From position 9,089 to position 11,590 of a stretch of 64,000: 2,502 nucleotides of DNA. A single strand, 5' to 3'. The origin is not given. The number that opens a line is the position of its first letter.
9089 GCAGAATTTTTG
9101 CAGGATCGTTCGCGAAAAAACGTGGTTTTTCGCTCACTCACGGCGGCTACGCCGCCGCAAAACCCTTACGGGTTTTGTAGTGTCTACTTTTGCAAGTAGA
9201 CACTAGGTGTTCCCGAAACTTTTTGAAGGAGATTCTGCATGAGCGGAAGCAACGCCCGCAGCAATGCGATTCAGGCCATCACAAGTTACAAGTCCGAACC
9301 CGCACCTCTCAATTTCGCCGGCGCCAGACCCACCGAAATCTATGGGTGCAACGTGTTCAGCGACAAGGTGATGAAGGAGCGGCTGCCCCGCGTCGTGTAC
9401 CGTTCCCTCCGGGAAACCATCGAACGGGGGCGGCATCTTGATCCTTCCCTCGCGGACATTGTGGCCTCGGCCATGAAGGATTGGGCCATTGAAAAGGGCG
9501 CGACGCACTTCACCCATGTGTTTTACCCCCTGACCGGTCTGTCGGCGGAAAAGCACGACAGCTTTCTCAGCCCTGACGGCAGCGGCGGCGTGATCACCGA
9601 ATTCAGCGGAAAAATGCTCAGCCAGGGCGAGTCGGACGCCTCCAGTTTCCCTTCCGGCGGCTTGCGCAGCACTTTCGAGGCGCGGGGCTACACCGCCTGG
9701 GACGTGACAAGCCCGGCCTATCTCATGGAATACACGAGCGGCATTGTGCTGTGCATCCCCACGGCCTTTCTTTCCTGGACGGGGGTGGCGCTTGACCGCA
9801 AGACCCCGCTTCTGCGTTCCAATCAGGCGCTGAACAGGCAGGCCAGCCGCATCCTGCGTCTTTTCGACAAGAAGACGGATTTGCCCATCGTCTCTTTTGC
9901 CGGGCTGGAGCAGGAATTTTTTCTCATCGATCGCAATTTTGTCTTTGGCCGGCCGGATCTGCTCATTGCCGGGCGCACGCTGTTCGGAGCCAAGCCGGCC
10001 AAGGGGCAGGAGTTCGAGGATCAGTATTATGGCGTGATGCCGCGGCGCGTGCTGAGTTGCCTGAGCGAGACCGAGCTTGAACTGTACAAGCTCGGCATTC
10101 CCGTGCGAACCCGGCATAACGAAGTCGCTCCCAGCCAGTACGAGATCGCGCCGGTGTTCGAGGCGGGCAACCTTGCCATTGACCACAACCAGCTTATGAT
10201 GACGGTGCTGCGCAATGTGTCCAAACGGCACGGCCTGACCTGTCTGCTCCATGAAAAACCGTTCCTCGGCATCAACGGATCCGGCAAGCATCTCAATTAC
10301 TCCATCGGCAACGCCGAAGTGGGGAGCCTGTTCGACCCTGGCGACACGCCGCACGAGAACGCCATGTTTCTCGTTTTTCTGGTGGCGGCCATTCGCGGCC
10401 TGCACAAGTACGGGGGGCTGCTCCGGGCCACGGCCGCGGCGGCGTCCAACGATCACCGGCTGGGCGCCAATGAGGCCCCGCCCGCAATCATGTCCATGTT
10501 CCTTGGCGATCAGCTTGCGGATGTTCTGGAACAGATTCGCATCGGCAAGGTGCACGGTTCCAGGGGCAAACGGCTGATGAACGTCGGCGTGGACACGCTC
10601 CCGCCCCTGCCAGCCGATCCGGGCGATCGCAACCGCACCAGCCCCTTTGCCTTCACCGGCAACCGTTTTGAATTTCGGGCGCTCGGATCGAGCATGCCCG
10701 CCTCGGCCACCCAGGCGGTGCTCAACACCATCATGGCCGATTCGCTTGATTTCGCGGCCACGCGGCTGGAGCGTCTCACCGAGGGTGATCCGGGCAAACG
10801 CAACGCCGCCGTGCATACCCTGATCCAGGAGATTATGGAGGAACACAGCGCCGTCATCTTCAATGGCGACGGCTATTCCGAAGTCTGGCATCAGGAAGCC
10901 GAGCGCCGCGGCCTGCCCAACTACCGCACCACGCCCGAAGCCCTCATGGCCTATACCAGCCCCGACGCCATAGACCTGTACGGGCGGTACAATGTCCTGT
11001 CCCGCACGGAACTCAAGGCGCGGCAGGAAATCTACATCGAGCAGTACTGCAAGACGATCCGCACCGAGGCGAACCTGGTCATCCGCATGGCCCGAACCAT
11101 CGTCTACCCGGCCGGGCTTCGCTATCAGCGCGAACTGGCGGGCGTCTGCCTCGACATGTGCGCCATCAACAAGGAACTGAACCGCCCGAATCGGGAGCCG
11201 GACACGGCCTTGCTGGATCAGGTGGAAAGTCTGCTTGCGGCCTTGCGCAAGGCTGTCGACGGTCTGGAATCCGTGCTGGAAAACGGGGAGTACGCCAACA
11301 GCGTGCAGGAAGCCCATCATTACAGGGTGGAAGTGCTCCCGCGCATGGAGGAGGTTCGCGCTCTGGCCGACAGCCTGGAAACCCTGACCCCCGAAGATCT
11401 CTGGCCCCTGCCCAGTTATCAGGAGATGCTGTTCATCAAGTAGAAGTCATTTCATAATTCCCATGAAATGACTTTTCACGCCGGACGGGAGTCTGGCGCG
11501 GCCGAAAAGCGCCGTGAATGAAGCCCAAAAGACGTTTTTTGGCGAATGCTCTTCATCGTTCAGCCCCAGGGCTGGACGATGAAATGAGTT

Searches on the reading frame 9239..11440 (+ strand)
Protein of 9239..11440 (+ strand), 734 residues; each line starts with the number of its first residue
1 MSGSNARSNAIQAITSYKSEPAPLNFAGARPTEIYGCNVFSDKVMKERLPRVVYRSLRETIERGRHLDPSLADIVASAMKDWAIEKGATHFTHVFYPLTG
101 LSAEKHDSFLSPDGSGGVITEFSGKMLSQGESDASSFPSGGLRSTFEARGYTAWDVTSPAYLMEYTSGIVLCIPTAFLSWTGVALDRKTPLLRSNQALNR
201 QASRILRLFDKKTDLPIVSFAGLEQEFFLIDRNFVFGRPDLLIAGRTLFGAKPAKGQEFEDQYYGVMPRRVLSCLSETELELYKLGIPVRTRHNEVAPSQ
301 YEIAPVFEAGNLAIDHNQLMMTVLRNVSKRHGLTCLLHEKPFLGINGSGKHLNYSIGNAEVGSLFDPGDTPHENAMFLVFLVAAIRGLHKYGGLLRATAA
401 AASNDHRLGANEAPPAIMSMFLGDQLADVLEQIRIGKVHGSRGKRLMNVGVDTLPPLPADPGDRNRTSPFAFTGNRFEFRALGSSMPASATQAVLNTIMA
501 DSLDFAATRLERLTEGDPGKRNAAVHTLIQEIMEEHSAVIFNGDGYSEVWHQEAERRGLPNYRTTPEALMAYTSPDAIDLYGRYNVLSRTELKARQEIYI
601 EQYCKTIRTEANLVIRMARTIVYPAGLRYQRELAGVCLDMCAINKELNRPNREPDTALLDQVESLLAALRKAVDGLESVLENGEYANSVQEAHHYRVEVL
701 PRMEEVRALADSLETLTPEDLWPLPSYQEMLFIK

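Call 27: find_homologous_proteins(query=window:9239-11440:+, max_evalue=1e-100)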
Query window:9239-11440:+ (734 aa): 8000 proteins with E <= 1e-100 among 8000 candidates; the best 120 are listed.
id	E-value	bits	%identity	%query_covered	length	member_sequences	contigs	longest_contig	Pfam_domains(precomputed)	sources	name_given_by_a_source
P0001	0.0e+0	1669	100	100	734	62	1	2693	PF00120.30,PF18318.7,PF12437.14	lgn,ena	-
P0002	0.0e+0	1384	83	100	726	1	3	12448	PF00120.30,PF18318.7,PF12437.14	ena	-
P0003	0.0e+0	1383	83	100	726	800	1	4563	PF00120.30,PF18318.7,PF12437.14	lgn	-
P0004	0.0e+0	1383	83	100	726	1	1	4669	PF00120.30,PF18318.7,PF12437.14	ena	-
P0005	0.0e+0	1383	83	100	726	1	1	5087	PF00120.30,PF18318.7,PF12437.14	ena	-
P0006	0.0e+0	1383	83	100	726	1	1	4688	PF00120.30,PF18318.7,PF12437.14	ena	-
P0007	0.0e+0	1382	83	100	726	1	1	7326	PF00120.30,PF18318.7,PF12437.14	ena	-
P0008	0.0e+0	1381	83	100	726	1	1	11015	PF00120.30,PF18318.7,PF12437.14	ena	-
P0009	0.0e+0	1380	82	100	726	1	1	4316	PF00120.30,PF18318.7,PF12437.14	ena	-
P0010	0.0e+0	1379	83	100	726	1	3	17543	PF00120.30,PF18318.7,PF12437.14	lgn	-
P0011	0.0e+0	1379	82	100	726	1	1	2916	PF00120.30,PF18318.7,PF12437.14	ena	-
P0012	0.0e+0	1379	82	100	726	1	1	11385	PF00120.30,PF18318.7,PF12437.14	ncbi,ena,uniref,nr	ncbi:glutamine synthetase III [uncultured Bilophila sp.]|uniref:glutamine synthetase III family prot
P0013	0.0e+0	1379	82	100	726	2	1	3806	PF00120.30,PF18318.7,PF12437.14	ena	-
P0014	0.0e+0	1379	82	100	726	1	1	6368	PF00120.30,PF18318.7,PF12437.14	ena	-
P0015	0.0e+0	1379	83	100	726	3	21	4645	PF00120.30,PF18318.7,PF12437.14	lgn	-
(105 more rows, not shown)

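Call 29: find_encoding_contigs(protein=P0001, flank=3000, max_places=10)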
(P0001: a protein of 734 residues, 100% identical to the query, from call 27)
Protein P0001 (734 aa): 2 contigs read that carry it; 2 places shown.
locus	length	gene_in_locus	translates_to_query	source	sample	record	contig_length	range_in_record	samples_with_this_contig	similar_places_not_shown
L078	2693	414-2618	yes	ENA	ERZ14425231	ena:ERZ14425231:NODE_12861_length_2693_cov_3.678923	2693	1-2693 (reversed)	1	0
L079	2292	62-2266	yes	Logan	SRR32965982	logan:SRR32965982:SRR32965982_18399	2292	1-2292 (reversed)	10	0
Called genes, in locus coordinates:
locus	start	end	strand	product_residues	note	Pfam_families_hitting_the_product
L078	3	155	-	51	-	?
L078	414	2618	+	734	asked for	PF12437:GSIII_N, PF00120:Gln-synt_C, PF18318:Gln-synt_C-ter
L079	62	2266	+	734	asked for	PF12437:GSIII_N, PF00120:Gln-synt_C, PF18318:Gln-synt_C-ter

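Call 44: find_encoding_contigs(protein=P0121, flank=1500, max_places=10)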
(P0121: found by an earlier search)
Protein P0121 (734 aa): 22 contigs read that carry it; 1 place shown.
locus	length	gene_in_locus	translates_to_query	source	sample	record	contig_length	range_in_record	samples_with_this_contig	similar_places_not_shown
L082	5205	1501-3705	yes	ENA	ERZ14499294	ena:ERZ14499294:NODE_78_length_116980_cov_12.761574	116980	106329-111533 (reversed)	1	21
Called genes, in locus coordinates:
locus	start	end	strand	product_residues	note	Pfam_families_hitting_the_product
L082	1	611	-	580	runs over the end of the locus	PF05833:NFACT_N, PF05670:NFACT-R_1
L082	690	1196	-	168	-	PF21157:DksA_N, PF01258:zf-dskA_traR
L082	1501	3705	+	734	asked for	PF12437:GSIII_N, PF00120:Gln-synt_C, PF18318:Gln-synt_C-ter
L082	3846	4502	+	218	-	PF07798:CCDC90-like, PF01442:Apolipoprotein, PF23223:zf-C2H2_ZNF462 (faint), PF24999:LAMB4 (faint)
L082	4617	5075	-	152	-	PF03840:SecG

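Call 76: find_encoding_contigs(protein=P0137, flank=1500, max_places=6)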
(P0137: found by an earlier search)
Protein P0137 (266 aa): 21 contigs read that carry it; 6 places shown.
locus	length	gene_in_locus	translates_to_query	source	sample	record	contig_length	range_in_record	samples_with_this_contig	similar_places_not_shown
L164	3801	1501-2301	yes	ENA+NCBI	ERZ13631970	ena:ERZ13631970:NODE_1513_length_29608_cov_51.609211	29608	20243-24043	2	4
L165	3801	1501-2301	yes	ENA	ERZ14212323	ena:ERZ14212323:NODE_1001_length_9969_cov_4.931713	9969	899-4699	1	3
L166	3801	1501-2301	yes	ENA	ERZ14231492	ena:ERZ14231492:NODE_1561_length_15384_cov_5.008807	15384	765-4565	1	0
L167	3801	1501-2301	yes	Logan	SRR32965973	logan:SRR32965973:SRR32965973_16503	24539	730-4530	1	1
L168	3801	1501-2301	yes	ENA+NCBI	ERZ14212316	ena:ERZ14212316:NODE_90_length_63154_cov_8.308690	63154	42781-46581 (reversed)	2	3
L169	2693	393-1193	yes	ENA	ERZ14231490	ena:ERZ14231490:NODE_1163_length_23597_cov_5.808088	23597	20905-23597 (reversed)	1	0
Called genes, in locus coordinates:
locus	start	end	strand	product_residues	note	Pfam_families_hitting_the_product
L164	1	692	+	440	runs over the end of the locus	PF00654:Voltage_CLC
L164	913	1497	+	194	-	PF00440:TetR_N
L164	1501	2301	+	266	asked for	PF02673:BacA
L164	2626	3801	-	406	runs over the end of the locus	PF12917:YfbR-like, PF13023:HD_3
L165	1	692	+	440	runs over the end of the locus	PF00654:Voltage_CLC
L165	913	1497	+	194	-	PF00440:TetR_N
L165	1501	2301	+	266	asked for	PF02673:BacA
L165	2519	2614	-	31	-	-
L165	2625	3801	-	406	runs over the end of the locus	PF12917:YfbR-like, PF13023:HD_3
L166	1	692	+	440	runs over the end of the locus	PF00654:Voltage_CLC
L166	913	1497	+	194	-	PF00440:TetR_N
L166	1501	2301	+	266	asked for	PF02673:BacA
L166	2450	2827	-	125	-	PF01042:Ribonuc_L-PSP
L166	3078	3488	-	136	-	PF02566:OsmC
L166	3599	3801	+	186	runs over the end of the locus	PF04073:tRNA_edit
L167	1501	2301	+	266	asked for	PF02673:BacA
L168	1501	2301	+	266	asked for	PF02673:BacA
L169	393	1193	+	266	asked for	PF02673:BacA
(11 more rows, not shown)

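Call 77: find_encoding_contigs(protein=P0138, flank=1500, max_places=6)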
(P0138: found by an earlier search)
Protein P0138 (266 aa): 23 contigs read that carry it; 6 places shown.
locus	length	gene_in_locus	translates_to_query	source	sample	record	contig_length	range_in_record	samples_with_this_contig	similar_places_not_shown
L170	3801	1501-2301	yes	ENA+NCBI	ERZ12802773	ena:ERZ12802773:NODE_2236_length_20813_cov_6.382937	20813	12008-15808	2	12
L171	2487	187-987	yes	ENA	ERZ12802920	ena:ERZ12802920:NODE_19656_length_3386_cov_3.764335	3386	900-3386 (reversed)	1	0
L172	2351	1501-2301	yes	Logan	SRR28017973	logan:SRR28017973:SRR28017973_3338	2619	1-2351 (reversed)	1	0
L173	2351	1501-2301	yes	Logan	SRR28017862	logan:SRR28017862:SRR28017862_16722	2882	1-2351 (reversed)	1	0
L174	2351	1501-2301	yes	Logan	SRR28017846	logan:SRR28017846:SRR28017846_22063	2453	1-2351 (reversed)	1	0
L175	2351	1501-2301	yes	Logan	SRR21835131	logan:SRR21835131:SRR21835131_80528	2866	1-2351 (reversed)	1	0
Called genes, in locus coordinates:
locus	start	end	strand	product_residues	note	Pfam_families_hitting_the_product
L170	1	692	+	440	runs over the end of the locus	PF00654:Voltage_CLC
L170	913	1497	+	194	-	PF00440:TetR_N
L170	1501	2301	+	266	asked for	PF02673:BacA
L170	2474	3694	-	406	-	PF12917:YfbR-like, PF13023:HD_3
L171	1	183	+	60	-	?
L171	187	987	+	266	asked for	PF02673:BacA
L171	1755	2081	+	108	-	-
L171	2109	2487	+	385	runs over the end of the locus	-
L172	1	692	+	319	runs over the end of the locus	?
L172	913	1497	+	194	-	PF00440:TetR_N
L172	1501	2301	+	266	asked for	PF02673:BacA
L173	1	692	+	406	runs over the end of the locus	?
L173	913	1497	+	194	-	PF00440:TetR_N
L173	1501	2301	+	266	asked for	PF02673:BacA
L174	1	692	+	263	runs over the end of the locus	?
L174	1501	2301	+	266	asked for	PF02673:BacA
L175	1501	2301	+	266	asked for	PF02673:BacA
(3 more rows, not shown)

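Call 97: find_encoding_contigs(protein=P0122, flank=1200, max_places=8)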
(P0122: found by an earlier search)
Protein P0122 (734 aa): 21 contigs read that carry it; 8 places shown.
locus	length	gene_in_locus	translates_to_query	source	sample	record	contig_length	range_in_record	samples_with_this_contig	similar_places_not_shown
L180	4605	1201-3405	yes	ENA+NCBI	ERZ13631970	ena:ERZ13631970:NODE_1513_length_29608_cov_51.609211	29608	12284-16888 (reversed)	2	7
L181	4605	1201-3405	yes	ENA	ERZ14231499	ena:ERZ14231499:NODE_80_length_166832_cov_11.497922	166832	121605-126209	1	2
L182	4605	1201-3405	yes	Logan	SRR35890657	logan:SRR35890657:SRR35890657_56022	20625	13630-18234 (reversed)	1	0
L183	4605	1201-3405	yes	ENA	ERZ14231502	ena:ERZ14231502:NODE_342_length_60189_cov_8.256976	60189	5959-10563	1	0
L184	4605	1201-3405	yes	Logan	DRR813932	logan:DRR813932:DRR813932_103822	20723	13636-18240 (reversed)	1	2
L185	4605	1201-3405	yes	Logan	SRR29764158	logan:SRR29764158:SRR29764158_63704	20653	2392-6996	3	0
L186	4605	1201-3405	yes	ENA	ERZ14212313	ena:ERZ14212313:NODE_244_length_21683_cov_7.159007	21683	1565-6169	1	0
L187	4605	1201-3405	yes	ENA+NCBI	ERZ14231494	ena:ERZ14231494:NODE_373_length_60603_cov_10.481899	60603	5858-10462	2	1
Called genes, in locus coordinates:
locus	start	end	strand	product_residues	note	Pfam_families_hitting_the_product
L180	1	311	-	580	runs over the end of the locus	PF05833:NFACT_N, PF05670:NFACT-R_1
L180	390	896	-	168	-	PF21157:DksA_N, PF01258:zf-dskA_traR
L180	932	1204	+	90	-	-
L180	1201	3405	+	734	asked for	PF12437:GSIII_N, PF00120:Gln-synt_C, PF18318:Gln-synt_C-ter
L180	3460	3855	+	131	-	PF07798:CCDC90-like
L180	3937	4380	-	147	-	PF03840:SecG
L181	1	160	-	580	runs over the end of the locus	PF05833:NFACT_N, PF05670:NFACT-R_1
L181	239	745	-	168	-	PF21157:DksA_N, PF01258:zf-dskA_traR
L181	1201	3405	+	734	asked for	PF12437:GSIII_N, PF00120:Gln-synt_C, PF18318:Gln-synt_C-ter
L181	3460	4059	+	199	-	-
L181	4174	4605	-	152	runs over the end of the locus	PF03840:SecG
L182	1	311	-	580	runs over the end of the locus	PF05833:NFACT_N, PF05670:NFACT-R_1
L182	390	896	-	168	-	PF21157:DksA_N, PF01258:zf-dskA_traR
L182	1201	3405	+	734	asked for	PF12437:GSIII_N, PF00120:Gln-synt_C, PF18318:Gln-synt_C-ter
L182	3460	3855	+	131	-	PF07798:CCDC90-like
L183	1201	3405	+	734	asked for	PF12437:GSIII_N, PF00120:Gln-synt_C, PF18318:Gln-synt_C-ter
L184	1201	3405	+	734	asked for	PF12437:GSIII_N, PF00120:Gln-synt_C, PF18318:Gln-synt_C-ter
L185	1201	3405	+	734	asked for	PF12437:GSIII_N, PF00120:Gln-synt_C, PF18318:Gln-synt_C-ter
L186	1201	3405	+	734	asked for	PF12437:GSIII_N, PF00120:Gln-synt_C, PF18318:Gln-synt_C-ter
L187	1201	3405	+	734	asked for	PF12437:GSIII_N, PF00120:Gln-synt_C, PF18318:Gln-synt_C-ter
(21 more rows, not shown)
